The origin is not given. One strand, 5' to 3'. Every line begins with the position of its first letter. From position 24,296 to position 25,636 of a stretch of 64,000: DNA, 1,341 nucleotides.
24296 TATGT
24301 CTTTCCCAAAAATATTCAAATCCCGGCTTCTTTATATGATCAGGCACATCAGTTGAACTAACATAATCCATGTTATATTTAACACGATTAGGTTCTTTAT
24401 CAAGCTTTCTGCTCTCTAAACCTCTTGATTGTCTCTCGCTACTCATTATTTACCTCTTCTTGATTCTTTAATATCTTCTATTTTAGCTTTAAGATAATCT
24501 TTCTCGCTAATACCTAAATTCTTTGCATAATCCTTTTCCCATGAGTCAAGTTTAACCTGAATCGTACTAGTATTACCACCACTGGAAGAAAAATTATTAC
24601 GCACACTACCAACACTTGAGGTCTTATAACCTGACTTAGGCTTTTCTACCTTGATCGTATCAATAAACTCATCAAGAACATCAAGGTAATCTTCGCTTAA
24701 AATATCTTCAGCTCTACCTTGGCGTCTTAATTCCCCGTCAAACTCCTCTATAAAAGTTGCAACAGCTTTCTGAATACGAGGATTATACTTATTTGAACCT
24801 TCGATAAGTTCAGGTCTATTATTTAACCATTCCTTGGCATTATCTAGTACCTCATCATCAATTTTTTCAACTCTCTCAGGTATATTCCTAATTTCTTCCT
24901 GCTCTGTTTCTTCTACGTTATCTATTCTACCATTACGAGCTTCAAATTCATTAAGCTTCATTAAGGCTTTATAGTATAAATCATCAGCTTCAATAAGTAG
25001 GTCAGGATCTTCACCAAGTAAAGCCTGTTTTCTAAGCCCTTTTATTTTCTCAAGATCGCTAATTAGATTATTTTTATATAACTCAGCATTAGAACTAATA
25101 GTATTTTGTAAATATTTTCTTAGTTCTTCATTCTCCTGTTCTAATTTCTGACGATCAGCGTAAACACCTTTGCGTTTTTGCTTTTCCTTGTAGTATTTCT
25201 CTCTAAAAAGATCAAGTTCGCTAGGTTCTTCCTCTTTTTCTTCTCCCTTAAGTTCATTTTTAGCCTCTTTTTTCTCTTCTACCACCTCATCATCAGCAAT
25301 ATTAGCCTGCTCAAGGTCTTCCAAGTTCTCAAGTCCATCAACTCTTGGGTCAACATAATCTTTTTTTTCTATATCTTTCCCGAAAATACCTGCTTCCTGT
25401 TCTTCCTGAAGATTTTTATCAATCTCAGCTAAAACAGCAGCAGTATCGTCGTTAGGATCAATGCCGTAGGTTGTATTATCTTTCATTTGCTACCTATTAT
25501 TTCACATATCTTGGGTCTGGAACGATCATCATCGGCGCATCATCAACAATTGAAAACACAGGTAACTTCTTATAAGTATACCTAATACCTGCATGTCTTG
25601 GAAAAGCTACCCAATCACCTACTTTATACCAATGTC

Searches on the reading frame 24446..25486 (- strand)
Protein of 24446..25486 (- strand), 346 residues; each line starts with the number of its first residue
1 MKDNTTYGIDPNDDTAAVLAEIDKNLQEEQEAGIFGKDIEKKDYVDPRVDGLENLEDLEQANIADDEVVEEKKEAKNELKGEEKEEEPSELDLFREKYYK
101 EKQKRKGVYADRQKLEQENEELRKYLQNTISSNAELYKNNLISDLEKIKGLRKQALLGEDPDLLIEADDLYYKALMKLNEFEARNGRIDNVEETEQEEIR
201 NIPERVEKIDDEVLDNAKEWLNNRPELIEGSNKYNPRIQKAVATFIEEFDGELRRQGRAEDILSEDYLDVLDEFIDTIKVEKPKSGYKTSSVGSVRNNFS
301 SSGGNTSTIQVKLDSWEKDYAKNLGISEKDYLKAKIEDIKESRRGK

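Call 9: search_protein_families(library=pfam, proteins=[window:24446-25486:-], max_evalue=0.01)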
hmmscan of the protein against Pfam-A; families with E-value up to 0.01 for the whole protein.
window:24446-25486:- (346 aa): 2 families
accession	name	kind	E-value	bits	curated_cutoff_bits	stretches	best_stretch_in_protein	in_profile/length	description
PF14775.11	NYD-SP28_assoc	-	0.0013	19.2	27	1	92-129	22-59/60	Sperm tail C-terminal domain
PF20651.3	EXOC6_Sec15_N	-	0.005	17.3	27.2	0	169-223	103-157/170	Exocyst complex component EXOC6/Sec15, N-terminal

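Call 71: search_protein_families(library=phrogs, proteins=[window:24446-25486:-], max_evalue=0.01)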
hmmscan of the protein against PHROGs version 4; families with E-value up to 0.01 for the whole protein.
window:24446-25486:- (346 aa): 0 families
